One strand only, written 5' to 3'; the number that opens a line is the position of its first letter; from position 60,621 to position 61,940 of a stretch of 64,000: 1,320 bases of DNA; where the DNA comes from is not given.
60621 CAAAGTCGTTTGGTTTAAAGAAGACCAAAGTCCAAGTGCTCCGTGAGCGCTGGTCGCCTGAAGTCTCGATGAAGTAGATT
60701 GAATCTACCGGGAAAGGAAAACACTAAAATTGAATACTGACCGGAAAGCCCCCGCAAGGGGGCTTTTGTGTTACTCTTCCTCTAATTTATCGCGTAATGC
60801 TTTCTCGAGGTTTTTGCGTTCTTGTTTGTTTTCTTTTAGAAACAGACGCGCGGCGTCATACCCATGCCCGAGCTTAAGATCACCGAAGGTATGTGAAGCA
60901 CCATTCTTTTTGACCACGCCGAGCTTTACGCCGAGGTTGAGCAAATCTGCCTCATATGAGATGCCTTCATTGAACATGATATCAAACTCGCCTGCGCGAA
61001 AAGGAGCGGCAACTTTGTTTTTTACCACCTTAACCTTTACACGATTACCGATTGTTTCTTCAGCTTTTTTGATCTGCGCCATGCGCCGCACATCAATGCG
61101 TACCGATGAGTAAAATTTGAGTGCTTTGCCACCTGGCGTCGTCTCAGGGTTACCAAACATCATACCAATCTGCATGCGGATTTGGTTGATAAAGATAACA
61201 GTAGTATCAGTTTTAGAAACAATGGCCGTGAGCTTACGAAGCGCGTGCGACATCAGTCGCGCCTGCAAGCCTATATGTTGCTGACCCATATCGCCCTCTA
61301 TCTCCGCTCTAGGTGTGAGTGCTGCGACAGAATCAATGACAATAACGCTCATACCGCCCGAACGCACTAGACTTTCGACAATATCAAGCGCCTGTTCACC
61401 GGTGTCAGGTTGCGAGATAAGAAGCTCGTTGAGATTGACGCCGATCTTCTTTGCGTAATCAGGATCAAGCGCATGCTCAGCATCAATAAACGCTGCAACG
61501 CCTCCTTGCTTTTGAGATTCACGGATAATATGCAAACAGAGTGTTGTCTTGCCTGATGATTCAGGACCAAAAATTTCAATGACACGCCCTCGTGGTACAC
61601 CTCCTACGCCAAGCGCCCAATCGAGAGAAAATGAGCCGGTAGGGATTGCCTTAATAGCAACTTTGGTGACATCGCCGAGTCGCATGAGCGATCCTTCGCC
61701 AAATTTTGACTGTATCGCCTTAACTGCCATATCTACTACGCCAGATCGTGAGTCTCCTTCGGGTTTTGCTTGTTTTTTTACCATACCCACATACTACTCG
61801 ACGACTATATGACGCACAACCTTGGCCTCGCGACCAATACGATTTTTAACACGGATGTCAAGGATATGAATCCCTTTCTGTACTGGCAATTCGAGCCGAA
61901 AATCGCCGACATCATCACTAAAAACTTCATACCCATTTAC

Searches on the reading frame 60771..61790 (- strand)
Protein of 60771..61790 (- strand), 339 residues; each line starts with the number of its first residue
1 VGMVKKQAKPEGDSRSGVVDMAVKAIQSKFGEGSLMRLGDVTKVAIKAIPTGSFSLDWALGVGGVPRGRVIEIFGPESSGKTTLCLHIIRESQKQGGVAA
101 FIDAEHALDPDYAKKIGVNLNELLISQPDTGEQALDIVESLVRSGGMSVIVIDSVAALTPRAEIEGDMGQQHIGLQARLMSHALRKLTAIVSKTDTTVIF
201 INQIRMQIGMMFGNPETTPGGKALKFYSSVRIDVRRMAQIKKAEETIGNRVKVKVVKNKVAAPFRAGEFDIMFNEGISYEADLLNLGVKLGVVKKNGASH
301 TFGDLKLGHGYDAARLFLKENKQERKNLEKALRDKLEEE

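Call 50: search_protein_families(library=pfam, proteins=[window:60771-61790:-], max_evalue=0.0001)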
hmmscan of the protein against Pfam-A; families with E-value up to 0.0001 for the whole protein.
window:60771-61790:- (339 aa): 5 families
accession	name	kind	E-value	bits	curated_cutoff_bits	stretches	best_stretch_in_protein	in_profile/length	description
PF00154.27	RecA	-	2e-134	447.5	27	1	19-278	3-262/262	recA bacterial DNA recombination protein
PF21096.2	RecA_C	-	2.6e-11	43.9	27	1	282-336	2-56/57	RecA C-terminal domain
PF08423.17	Rad51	-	1.8e-10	40.9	22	1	46-236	5-211/244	Rad51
PF06745.19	ATPase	-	3e-08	33.8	26.6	1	50-107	2-59/231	KaiC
PF01637.24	ATPase_2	-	9.8e-05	22.7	33.2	0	70-116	22-68/225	ATPase domain predominantly from Archaea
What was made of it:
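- On Campbell-type homologous integration: RecA lies at 60771-61790 (call 50).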
